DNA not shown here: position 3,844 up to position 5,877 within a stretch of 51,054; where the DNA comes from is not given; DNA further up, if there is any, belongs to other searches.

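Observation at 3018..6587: Glycosyltransferase island beside gene 55: a membrane protein, an unknown protein, a PG-binding domain fused to two GT2 domains, and a convergent GT2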

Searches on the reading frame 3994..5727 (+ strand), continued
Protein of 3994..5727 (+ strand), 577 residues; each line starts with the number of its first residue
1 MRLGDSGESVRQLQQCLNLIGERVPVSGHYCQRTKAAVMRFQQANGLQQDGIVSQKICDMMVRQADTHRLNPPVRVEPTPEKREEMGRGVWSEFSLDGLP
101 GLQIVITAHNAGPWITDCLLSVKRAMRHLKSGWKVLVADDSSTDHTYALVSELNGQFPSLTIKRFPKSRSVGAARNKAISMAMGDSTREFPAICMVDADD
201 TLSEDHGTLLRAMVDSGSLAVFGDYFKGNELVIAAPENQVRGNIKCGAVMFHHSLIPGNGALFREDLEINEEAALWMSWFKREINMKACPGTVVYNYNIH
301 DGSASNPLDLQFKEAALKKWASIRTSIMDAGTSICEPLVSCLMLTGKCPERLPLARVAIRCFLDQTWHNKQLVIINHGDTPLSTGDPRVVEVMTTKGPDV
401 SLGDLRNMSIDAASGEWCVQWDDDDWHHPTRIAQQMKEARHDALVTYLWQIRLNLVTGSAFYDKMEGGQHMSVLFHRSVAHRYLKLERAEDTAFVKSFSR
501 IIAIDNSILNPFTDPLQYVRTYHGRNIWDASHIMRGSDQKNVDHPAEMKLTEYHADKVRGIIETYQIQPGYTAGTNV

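Call 23: search_protein_families(library=ncbifam, proteins=[window:3994-5727:+], max_evalue=0.1)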
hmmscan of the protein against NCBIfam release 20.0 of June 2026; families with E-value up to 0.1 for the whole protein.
window:3994-5727:+ (577 aa): 17 families
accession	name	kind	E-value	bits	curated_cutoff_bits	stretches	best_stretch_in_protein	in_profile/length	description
NF007482.0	PRK10073.1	equivalog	3e-11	42.9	423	1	101-214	7-110/334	glycosyltransferase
TIGR02869.1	spore_SleB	equivalog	8.3e-08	32.3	236.5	1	2-61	8-68/201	spore cortex-lytic enzyme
NF038302.1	EPS_HpsE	equivalog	3e-07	29.7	300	1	102-185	3-88/307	hormogonium polysaccharide biosynthesis glycosyltransferase HpsE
NF047683.1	TeichurnBiosyTuaG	equivalog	5.6e-07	29.4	400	1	102-205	8-102/252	teichuronic acid biosynthesis protein TuaG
TIGR03111.1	glyc2_xrt_Gpos1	hypoth_equivalog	1.3e-05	24.2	363.95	1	97-205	46-147/439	TIGR03111 family XrtG-associated glycosyltransferase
NF007453.0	PRK10018.1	equivalog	5.3e-05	23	382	1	336-446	5-116/280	colanic acid biosynthesis glycosyltransferase WcaA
NF041875.1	EPS_EpsD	equivalog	0.00015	21.3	370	1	102-185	1-81/325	exopolysaccharide biosynthesis glycosyltransferase EpsD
TIGR04017.1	WcaA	equivalog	0.0002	21.1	495.75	1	336-439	4-110/279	colanic acid biosynthesis glycosyltransferase WcaA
NF053739.1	GlytfEpsEBac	equivalog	0.00035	19.6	450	1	125-185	23-84/265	glycosyltransferase EpsE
NF052377.1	lmo1851_S41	exception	0.00071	18.4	725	1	2-62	385-446/468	lmo1851 family serine protease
NF052335.1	PdgHdaseHSB129560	equivalog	0.0009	18.7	500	1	4-58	203-258/330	peptidoglycan hydrolase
NF050050.1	ProtGlycPglI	equivalog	0.0013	18.2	500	0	100-224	2-118/306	GalNAc(5)-diNAcBac-PP-undecaprenol beta-1,3-glucosyltransferase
NF052336.1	PdgHdaseHSB100310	equivalog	0.0014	18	500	1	4-56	188-241/316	peptidoglycan hydrolase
TIGR04283.1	glyco_like_mftF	equivalog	0.0028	17.3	182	1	104-237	3-122/221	TIGR04283 family arsenosugar biosynthesis glycosyltransferase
TIGR04009.1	wcaE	equivalog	0.007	15.7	369.2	1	120-255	21-143/248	colanic acid biosynthesis glycosyltransferase WcaE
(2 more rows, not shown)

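Call 27: predict_structure(alignment_id=A1)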
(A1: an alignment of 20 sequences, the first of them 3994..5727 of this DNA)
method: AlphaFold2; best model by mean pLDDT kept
length: 577 residues; sequences in the alignment: 20
mean_pLDDT: 85.0   pTM: 0.76
mean pLDDT of the five models: 85.0, 83.5, 82.9, 81.6, 76.8
residues with pLDDT >= 90: 258; 70-90: 255; 50-70: 44; < 50: 20
segments of 3 or more residues with pLDDT < 50: 72-86
pLDDT, mean of each block of 10 residues (from residue 1): 77 88 82 82 83 88 78 40 52 84 94 93 92 93 92 85 91 93 81 95 95 92 95 94 94 89 90 93 91 91 70 88 86 67 82 89 81 92 89 89 91 92 85 86 90 88 84 86 78 84 91 89 68 63 82 92 89 61
secondary structure, 60 per line:
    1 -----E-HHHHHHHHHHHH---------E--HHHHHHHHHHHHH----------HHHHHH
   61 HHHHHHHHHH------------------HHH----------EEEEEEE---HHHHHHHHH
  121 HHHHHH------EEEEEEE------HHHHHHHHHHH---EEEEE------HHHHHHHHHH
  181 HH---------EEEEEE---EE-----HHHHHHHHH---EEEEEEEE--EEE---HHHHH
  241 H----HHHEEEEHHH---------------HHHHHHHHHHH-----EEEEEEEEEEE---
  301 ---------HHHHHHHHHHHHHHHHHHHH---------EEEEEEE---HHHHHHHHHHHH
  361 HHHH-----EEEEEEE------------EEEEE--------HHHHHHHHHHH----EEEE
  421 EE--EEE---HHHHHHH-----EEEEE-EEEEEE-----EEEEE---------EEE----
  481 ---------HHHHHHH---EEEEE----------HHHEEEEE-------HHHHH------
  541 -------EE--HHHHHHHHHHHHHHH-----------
elements in order: H8-19 H32-44 H55-70 E102-108 H112-126 E133-139 H146-156 E160-164 H171-182 E192-197 H208-216 E220-227 E230-232 H236-241 E249-252 H271-281 E287-297 H310-329 E339-345 H349-364 E370-376 E389-393 H402-412 E417-422 E425-427 H431-437 E443-447 E449-454 E460-464 E474-476 H490-496 E500-504 E518-522 H530-534 H552-566

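Call 31: fold_search(model_id=the predicted structure, library=pdb)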
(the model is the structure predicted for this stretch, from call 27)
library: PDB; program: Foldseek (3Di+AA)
matches with E <= 10: 1514; with E <= 0.001: 337
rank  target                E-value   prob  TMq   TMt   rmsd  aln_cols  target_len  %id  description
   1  2z86_D                1.8e-17  1.00  0.34  0.33  20.7       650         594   12  Crystal structure of chondroitin polymerase from Escherichia coli strain K4 (K4CP) complexed with UDP-GlcUA and UDP (released 2008-09-16)
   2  2z86_B                2.7e-17  1.00  0.33  0.32  21.9       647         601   14  Crystal structure of chondroitin polymerase from Escherichia coli strain K4 (K4CP) complexed with UDP-GlcUA and UDP (released 2008-09-16)
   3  2z87_B                4.2e-17  1.00  0.32  0.32  20.2       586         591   14  Crystal structure of chondroitin polymerase from Escherichia coli strain K4 (K4CP) complexed with UDP-GalNAc and UDP (released 2008-09-16)
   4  2z87_A                8.8e-17  1.00  0.32  0.31  21.4       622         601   13  Crystal structure of chondroitin polymerase from Escherichia coli strain K4 (K4CP) complexed with UDP-GalNAc and UDP (released 2008-09-16)
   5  2z86_C                1.7e-16  1.00  0.33  0.32  21.7       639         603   13  Crystal structure of chondroitin polymerase from Escherichia coli strain K4 (K4CP) complexed with UDP-GlcUA and UDP (released 2008-09-16)
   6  2z86_A                7.2e-16  1.00  0.32  0.32  21.9       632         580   14  Crystal structure of chondroitin polymerase from Escherichia coli strain K4 (K4CP) complexed with UDP-GlcUA and UDP (released 2008-09-16)
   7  8vh7_B                1.4e-15  1.00  0.29  0.32  21.8       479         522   13  Crystal structure of heparosan synthase 2 from Pasteurella multocida at 1.98 A (released 2024-07-24)
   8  8viw_A                2.3e-15  1.00  0.27  0.28  21.4       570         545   14  Cryo-EM structure of heparosan synthase 2 from Pasteurella multocida with polysaccharide in the GlcNAc-T active site (released 2024-07-24)
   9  8vh8_D                4.6e-15  1.00  0.29  0.31  21.4       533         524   14  Crystal structure of heparosan synthase 2 from Pasteurella multocida at 2.85 A (released 2024-09-04)
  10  8vh7_A                5.5e-15  1.00  0.29  0.32  21.6       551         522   14  Crystal structure of heparosan synthase 2 from Pasteurella multocida at 1.98 A (released 2024-07-24)
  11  8vh8_A                1.5e-14  1.00  0.28  0.31  22.0       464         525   13  Crystal structure of heparosan synthase 2 from Pasteurella multocida at 2.85 A (released 2024-09-04)
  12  8vh8_B                1.7e-14  1.00  0.28  0.30  21.8       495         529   12  Crystal structure of heparosan synthase 2 from Pasteurella multocida at 2.85 A (released 2024-09-04)
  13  8vh8_C                4.0e-14  1.00  0.29  0.31  21.7       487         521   12  Crystal structure of heparosan synthase 2 from Pasteurella multocida at 2.85 A (released 2024-09-04)
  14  9omm_A                4.0e-11  1.00  0.31  0.66   3.5       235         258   18  WrtF fucosyltransferase - tetrasaccharide product (released 2025-10-29)
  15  5tzk                  4.4e-11  1.00  0.32  0.53   4.3       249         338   15  Crystal structure of S. aureus TarS 1-349 in complex with UDP (released 2017-01-04)
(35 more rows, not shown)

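Call 32: find_encoding_contigs(protein=P0001, flank=10000, max_places=3)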
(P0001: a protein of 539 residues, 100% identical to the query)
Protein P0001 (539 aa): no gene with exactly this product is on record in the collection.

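Call 98: fold_search(model_id=the predicted structure, library=viral)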
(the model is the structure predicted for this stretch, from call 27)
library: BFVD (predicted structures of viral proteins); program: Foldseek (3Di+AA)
matches with E <= 10: 1280; with E <= 0.001: 244
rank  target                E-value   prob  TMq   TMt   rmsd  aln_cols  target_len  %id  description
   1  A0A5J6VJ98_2          4.6e-18  1.00  0.33  0.25  23.8       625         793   12  Glycosyltransferase family 2 [Megaviridae environmental sample]
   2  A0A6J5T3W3            1.8e-16  1.00  0.35  0.22  21.1       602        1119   13  Glyco_tranf_GTA_type domain containing protein [uncultured Caudovirales phage]
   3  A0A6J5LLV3            1.2e-15  1.00  0.38  0.19  14.6       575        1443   13  Glyco_tranf_GTA_type domain containing protein [uncultured Caudovirales phage]
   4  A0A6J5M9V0            4.8e-15  1.00  0.35  0.30  14.8       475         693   13  Glyco_tranf_GTA_type domain containing protein [uncultured Caudovirales phage]
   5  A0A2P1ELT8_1          1.0e-14  1.00  0.28  0.20  19.8       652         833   11  Putative glycosyltransferase [Moumouvirus australiensis]
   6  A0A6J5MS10            5.5e-14  1.00  0.27  0.37  19.7       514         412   14  Glycosyltransferase 2-like [uncultured Caudovirales phage]
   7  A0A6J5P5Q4            6.9e-14  1.00  0.29  0.63  18.6       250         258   22  Glyco_tranf_GTA_type domain containing protein [uncultured Caudovirales phage]
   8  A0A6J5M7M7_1          7.7e-14  1.00  0.31  0.23  21.2       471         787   15  Methyltransferase FkbM [uncultured Caudovirales phage]
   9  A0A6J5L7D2            1.3e-12  1.00  0.27  0.33  14.2       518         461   10  Glyco_tranf_GTA_type domain containing protein [uncultured Caudovirales phage]
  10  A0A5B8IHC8            1.3e-12  1.00  0.26  0.13  25.2       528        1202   10  Glycosyl transferase family 2 [Mimiviridae sp. ChoanoV1]
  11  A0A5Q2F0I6            1.5e-12  1.00  0.23  0.29  13.3       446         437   11  Glycosyltransferase [Gordonia phage Sixama]
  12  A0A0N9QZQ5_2          1.6e-12  1.00  0.32  0.17  16.1       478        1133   10  Multiple glycosyltransferase domain containing protein [Chrysochromulina ericina virus CeV-01B]
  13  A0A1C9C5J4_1          2.6e-12  1.00  0.29  0.19  19.4       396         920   15  Putative glycosyltransferase family 32 protein [Heterosigma akashiwo virus 01]
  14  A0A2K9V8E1            3.2e-12  1.00  0.34  0.20   9.9       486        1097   10  Glycosyltransferase [Bandra megavirus]
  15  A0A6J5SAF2            4.5e-12  1.00  0.27  0.35  19.8       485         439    9  Glyco_tranf_GTA_type domain containing protein [uncultured Caudovirales phage]
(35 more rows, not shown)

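Call 104: search_solved_structures(query=L001:499-1755:+, max_evalue=1, show_alignments=0)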
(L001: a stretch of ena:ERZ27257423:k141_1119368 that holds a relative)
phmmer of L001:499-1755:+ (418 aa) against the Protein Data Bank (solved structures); distinct sequences matched with E-value up to 1: 5.
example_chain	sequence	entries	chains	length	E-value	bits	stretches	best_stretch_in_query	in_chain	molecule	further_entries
2gt1_A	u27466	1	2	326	0.0016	21.2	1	292-349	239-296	Lipopolysaccharide heptosyltransferase-1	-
6dfe_A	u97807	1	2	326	0.0016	21.2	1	292-349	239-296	ADP-heptose--LPS heptosyltransferase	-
2h1f_A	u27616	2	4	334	0.0016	21.1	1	292-349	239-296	Lipopolysaccharide heptosyltransferase-1 | Lipopolysaccharide heptosyltransferase 1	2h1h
1psw_A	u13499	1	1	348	0.012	18.2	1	288-338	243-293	ADP-HEPTOSE LPS HEPTOSYLTRANSFERASE II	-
3tov_A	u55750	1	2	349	0.038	16.6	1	280-339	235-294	Glycosyl transferase family 9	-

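Call 105: search_protein_families(library=pfam, proteins=[L001:499-1755:+, L007:11803-12609:+, L008:11617-12561:+, L010:11632-12522:+, L001:1757-2215:+, L001:2285-3736:+, L001:5735-6298:+], max_evalue=0.05)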
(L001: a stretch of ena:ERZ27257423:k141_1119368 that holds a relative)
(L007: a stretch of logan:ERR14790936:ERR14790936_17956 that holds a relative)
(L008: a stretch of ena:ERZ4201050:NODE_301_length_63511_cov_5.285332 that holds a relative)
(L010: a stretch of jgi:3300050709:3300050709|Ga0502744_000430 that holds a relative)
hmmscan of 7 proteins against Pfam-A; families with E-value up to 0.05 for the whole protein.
L001:499-1755:+ (418 aa): 1 family
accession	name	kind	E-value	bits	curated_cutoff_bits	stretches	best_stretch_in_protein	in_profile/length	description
PF01075.23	Glyco_transf_9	-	6.9e-12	45.6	22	1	212-350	102-227/247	Glycosyltransferase family 9 (heptosyltransferase)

L007:11803-12609:+ (268 aa): 1 family
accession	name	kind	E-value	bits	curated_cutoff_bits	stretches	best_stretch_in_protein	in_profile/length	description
PF13469.12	Sulfotransfer_3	-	8.8e-19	69.1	27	1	5-217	1-214/216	Sulfotransferase family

L008:11617-12561:+ (314 aa): 0 families

L010:11632-12522:+ (296 aa): 0 families

L001:1757-2215:+ (152 aa): 0 families

L001:2285-3736:+ (483 aa): 0 families

L001:5735-6298:+ (187 aa): 0 families

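Call 117: search_protein_families(library=padloc, proteins=[window:3994-5727:+], max_evalue=0.01)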
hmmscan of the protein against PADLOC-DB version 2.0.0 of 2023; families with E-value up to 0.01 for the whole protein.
window:3994-5727:+ (577 aa): 0 families
